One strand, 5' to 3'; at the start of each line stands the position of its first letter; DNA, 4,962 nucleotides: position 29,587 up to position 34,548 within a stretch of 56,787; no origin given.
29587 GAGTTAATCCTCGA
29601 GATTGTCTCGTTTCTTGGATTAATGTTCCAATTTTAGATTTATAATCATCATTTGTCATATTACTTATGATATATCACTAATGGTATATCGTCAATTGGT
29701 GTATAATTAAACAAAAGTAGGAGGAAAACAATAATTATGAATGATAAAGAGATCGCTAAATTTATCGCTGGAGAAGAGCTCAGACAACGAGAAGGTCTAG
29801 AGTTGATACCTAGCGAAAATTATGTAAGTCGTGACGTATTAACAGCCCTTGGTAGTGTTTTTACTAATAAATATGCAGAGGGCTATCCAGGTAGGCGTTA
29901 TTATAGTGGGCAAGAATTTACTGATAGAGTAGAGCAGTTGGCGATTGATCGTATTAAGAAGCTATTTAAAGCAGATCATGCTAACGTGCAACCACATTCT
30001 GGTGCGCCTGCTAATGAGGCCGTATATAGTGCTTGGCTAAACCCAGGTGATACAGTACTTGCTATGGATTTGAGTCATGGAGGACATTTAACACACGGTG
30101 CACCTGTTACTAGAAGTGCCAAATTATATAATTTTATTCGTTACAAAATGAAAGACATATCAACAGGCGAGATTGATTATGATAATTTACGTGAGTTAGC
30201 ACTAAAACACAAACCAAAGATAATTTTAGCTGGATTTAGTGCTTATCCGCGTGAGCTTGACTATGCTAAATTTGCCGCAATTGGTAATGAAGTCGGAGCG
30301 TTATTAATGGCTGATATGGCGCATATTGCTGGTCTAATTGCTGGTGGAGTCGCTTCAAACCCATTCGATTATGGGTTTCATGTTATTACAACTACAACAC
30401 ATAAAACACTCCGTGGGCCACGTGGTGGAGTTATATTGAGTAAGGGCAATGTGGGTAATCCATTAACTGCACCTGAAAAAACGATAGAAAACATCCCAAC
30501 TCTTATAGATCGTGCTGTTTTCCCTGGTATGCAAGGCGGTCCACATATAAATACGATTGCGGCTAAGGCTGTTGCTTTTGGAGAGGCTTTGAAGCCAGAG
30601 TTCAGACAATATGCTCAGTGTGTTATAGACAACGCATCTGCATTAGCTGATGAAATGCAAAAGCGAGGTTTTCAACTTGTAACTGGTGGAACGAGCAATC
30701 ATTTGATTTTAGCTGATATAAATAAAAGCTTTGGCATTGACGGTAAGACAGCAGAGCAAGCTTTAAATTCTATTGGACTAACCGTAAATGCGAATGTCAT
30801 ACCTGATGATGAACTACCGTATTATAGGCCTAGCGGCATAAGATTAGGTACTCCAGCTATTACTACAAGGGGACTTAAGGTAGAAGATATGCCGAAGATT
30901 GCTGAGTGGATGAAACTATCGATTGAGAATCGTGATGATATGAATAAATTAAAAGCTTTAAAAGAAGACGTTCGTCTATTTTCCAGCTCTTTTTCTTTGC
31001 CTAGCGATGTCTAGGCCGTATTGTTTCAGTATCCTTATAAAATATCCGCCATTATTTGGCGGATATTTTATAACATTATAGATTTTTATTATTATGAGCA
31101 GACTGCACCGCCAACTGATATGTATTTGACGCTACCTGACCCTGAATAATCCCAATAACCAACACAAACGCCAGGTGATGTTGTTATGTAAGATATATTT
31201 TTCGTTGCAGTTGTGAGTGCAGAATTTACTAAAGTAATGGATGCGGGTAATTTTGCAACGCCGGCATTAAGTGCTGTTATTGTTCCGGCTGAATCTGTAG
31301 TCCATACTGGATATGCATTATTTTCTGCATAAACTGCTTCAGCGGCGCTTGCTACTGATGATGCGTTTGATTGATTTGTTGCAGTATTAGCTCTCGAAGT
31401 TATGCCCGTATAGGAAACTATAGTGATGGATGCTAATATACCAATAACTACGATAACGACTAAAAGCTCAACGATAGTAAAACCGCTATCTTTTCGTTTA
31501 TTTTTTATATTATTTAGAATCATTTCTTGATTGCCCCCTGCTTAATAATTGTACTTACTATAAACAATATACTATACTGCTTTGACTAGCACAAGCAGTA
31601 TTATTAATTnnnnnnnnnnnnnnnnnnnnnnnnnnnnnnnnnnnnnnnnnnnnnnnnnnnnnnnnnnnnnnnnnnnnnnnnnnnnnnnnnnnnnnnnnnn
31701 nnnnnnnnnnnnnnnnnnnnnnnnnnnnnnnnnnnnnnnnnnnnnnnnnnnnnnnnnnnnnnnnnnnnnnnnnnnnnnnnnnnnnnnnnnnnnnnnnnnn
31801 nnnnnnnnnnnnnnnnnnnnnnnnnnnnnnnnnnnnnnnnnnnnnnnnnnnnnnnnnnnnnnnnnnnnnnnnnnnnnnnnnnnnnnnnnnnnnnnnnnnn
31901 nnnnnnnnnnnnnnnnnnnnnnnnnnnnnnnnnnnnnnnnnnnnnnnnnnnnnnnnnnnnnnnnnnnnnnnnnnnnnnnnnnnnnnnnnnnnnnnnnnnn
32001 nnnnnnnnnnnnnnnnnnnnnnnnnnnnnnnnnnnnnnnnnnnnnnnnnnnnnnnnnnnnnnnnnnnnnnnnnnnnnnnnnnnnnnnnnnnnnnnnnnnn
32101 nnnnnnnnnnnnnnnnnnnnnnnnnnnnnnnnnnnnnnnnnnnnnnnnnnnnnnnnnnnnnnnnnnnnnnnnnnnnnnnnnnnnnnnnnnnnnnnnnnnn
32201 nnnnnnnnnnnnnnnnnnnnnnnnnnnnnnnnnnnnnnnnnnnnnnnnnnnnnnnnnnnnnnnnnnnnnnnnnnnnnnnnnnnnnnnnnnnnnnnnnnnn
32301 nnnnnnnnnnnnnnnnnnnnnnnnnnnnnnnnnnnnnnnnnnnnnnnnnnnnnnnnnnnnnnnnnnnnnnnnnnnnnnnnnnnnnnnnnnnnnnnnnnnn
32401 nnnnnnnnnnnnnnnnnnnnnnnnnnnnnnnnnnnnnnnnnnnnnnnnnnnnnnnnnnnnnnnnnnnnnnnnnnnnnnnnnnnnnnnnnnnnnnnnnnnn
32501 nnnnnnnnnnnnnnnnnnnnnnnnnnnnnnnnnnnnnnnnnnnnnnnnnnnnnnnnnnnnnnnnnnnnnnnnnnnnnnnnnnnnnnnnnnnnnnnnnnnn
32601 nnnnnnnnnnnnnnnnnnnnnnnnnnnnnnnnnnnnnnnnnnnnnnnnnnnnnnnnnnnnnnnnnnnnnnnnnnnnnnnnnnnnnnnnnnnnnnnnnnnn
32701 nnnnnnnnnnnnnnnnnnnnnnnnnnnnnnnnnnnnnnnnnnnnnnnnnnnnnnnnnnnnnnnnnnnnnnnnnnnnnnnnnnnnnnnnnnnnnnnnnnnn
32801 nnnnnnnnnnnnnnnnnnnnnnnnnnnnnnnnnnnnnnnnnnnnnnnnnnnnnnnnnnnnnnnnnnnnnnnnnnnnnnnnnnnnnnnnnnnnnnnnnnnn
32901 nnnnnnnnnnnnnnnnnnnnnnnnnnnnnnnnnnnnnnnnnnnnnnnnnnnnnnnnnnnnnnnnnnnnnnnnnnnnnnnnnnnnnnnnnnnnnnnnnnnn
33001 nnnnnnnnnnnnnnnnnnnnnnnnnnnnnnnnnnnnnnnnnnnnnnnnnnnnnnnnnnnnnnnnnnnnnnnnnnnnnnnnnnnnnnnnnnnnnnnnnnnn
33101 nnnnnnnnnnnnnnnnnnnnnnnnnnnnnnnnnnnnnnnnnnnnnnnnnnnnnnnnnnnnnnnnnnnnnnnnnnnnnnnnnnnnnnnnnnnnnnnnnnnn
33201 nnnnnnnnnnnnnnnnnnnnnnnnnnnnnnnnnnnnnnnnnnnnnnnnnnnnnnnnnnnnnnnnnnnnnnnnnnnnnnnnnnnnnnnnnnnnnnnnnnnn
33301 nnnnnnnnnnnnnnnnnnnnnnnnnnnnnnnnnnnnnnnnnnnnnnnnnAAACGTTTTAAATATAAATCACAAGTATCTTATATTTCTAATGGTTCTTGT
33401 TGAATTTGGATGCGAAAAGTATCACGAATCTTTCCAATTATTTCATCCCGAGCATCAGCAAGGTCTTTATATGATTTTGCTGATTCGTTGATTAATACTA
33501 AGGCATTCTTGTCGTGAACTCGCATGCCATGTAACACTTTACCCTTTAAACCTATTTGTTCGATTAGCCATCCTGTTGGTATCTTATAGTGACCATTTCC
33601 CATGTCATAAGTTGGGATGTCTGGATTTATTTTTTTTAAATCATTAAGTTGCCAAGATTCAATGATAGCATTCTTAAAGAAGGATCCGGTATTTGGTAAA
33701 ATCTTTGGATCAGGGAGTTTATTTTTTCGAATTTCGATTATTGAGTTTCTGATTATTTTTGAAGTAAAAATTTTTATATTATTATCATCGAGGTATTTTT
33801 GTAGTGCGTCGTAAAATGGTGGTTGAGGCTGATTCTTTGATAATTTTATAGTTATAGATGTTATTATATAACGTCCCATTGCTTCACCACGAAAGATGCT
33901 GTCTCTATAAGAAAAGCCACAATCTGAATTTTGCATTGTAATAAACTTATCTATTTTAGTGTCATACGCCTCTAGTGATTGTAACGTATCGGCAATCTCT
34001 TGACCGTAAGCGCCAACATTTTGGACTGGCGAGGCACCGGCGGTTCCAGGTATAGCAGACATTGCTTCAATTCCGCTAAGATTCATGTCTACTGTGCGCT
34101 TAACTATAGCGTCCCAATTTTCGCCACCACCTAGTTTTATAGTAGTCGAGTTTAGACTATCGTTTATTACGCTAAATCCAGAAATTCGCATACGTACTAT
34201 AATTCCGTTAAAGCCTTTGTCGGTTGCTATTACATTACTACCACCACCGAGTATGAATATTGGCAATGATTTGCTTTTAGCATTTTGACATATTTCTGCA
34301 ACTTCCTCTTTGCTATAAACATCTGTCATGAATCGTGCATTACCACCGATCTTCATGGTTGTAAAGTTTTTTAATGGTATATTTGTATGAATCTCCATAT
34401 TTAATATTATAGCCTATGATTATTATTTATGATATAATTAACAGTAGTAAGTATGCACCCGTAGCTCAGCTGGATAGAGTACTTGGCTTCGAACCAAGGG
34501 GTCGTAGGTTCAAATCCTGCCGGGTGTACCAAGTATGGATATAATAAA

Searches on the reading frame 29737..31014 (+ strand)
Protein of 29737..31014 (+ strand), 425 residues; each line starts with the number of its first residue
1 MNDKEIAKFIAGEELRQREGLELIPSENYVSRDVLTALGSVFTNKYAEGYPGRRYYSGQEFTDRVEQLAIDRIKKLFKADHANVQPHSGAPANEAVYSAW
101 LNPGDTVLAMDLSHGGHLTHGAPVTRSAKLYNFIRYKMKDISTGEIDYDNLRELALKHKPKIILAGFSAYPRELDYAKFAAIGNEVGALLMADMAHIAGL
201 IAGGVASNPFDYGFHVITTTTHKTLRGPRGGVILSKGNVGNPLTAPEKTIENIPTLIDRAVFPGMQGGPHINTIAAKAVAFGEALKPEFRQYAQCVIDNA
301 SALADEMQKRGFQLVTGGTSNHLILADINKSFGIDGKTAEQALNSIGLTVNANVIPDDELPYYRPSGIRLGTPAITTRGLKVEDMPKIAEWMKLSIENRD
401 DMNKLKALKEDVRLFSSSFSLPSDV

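Call 57: search_protein_families(library=pfam, max_evalue=0.00001, proteins=[window:29737-31014:+])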
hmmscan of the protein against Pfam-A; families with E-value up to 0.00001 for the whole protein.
window:29737-31014:+ (425 aa): 2 families
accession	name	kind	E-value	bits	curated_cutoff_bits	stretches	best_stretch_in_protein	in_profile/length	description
PF00464.25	SHMT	-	6.7e-153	509.4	27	1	2-392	4-399/399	Serine hydroxymethyltransferase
PF00155.27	Aminotran_1_2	-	3.2e-07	30.3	19.7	1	66-345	48-321/361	Aminotransferase class I and II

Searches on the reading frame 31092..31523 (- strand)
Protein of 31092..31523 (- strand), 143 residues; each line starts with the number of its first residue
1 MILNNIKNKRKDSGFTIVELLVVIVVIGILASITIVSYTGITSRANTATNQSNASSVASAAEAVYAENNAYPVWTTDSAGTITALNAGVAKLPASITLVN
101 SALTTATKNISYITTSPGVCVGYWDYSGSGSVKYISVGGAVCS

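Call 58: search_protein_families(library=pfam, max_evalue=0.00001, proteins=[window:31092-31523:-])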
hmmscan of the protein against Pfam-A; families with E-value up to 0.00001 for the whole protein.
window:31092-31523:- (143 aa): 1 family
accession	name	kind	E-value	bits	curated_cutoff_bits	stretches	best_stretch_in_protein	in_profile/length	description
PF07963.17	N_methyl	-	4.7e-08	32.7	21.2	1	9-34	1-26/27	Prokaryotic N-terminal methylation motif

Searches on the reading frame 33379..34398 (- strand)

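Call 58: search_protein_families(library=pfam, max_evalue=0.00001, proteins=[window:33379-34398:-])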
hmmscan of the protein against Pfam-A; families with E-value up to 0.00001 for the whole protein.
window:33379-34398:- (339 aa): 2 families
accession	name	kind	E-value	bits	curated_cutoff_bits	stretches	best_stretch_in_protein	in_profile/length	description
PF01565.28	FAD_binding_4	-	1.4e-18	67.3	26.4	1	29-146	9-130/139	FAD binding domain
PF02873.21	MurB_C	-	4.7e-18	65.6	27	1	216-336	2-96/99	UDP-N-acetylenolpyruvoylglucosamine reductase, C-terminal domain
